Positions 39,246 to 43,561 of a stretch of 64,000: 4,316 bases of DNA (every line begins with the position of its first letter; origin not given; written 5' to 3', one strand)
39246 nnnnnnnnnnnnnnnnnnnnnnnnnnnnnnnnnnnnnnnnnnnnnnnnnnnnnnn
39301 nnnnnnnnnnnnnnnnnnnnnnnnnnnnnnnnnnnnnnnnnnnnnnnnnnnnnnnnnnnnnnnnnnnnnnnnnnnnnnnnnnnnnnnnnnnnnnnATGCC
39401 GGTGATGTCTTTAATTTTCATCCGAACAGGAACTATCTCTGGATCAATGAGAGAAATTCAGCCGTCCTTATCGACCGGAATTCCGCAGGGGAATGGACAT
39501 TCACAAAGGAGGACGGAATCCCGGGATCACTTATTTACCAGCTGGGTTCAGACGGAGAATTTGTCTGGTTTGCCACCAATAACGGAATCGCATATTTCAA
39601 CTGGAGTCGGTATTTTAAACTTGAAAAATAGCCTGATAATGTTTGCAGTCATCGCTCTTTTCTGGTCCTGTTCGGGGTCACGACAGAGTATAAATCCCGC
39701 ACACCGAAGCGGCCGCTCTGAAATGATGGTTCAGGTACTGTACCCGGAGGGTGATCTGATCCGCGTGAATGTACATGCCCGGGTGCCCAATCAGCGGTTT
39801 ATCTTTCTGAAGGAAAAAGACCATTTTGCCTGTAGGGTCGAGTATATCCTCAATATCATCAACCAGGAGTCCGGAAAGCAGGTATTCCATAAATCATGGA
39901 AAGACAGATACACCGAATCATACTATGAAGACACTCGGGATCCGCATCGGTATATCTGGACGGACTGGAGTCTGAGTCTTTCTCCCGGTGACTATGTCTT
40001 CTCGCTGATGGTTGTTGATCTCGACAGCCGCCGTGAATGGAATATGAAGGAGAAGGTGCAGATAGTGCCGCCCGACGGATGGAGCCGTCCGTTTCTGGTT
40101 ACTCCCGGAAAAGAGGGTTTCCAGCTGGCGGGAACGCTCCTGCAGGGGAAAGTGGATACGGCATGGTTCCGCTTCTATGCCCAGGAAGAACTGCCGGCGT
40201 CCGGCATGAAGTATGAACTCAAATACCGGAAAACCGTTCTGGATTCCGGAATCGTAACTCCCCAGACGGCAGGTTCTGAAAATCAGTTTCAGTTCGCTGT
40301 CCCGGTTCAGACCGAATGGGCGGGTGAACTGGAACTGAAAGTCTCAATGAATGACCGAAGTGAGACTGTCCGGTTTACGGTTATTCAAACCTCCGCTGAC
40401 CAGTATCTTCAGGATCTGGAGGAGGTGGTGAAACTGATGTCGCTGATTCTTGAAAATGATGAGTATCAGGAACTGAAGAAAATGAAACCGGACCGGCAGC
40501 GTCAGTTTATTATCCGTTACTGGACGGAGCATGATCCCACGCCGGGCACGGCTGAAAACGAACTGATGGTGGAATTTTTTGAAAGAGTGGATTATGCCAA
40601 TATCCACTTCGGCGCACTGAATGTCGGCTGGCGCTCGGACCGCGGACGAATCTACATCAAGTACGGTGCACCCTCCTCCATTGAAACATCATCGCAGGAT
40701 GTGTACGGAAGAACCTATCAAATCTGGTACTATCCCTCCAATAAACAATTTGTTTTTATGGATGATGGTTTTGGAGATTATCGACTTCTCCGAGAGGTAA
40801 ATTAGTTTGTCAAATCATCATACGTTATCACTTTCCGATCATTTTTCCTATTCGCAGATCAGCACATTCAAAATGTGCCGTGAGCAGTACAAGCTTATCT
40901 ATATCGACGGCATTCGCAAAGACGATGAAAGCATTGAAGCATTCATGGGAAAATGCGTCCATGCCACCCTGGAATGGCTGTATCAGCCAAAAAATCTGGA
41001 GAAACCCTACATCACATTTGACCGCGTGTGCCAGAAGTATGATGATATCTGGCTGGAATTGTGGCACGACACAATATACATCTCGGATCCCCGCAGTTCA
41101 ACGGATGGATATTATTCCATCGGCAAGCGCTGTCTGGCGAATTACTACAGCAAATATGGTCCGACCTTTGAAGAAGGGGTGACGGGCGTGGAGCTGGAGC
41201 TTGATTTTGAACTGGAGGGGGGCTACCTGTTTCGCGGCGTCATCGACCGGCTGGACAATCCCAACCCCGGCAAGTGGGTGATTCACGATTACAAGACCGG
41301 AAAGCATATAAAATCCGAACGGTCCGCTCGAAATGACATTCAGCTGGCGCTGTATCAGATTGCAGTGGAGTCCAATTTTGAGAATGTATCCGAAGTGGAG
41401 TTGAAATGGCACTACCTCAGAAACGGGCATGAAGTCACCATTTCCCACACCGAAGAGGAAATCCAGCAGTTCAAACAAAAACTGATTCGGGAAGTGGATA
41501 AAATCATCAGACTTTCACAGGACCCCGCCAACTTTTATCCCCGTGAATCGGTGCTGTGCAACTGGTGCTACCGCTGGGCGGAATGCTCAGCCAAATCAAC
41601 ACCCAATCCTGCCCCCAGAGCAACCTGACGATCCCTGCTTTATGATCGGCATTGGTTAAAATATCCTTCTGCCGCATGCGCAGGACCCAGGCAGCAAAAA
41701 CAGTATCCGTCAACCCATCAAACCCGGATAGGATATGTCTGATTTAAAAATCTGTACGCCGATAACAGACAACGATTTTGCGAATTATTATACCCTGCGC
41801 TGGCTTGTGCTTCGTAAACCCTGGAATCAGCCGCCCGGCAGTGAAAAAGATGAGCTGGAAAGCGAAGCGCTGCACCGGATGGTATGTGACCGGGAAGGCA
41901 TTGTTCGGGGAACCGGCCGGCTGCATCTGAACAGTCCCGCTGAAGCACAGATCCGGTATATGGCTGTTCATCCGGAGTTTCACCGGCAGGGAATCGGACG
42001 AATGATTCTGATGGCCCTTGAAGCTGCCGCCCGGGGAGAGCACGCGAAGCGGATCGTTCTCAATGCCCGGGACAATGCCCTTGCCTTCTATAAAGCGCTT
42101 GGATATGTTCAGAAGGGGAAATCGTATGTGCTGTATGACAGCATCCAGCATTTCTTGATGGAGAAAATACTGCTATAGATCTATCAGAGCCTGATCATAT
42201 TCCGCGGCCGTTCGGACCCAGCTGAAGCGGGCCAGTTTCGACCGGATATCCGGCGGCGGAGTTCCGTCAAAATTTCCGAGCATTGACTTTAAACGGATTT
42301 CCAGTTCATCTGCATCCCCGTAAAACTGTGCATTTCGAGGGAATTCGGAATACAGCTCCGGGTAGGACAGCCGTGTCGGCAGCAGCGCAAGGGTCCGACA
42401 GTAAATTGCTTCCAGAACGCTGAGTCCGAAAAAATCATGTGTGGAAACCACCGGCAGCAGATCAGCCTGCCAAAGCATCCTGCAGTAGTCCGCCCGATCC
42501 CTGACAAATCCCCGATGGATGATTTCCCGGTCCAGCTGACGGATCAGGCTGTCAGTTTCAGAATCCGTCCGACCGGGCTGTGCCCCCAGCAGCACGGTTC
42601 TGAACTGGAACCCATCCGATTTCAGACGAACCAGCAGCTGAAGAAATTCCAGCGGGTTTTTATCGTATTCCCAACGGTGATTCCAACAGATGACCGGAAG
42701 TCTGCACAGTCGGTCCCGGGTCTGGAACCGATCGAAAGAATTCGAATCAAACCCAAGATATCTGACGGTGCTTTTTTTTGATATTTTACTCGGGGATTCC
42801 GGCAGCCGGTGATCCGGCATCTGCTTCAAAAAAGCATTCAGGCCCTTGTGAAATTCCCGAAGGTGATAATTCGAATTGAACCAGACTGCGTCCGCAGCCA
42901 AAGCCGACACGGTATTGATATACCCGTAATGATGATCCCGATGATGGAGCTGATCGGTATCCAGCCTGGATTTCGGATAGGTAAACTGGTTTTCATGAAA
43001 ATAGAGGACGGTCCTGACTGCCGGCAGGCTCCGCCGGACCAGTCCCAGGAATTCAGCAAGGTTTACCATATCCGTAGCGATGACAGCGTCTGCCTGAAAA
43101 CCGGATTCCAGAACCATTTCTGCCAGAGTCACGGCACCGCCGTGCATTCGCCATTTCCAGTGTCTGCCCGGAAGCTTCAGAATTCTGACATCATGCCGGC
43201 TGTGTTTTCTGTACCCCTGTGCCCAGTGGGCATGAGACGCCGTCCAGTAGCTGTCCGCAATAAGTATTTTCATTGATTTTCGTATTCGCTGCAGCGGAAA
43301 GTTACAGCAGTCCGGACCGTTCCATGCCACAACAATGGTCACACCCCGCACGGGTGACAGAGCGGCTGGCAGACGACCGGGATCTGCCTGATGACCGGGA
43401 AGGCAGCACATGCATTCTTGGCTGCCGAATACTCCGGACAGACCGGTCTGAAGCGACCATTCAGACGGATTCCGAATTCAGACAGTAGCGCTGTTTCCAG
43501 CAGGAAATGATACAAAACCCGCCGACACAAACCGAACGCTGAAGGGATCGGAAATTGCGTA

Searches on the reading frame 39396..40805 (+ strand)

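Call 78: search_protein_families(library=pfam, proteins=[window:39396-40805:+], max_evalue=0.0001)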
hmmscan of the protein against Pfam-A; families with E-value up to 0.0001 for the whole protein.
window:39396-40805:+ (469 aa): 1 family
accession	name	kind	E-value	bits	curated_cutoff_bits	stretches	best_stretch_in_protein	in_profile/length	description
PF20094.4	GWxTD_dom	-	3.6e-16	59.8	26.9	1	336-451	25-131/172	GWxTD domain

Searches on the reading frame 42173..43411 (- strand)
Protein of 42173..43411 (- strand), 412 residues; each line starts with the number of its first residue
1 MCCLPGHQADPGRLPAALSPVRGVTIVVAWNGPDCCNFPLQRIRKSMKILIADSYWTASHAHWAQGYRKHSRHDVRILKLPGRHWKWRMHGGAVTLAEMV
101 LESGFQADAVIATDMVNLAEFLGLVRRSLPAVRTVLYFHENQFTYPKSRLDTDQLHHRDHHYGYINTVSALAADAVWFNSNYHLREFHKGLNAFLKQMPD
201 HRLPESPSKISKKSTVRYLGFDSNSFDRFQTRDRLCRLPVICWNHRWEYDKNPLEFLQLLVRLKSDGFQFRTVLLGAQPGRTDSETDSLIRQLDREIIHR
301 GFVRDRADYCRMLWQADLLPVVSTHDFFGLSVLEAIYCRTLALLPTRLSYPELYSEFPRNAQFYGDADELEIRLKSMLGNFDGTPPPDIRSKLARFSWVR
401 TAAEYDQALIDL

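Call 78: search_protein_families(library=pfam, proteins=[window:42173-43411:-], max_evalue=0.0001)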
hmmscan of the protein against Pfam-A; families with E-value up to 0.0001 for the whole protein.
window:42173-43411:- (412 aa): 3 families
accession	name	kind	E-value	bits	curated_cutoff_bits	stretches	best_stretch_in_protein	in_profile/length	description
PF12038.13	QTMAN_N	-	1.2e-55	188.4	25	1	48-220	1-167/168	tRNA-queuosine alpha-mannosyltransferase N-terminal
PF00534.26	Glycos_transf_1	-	1.1e-06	28.8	26.4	1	240-344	17-121/172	Glycosyl transferases group 1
PF20706.3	GT4-conflict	-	1.8e-05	24.4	26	1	264-340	227-306/385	Family 4 Glycosyltransferase in conflict systems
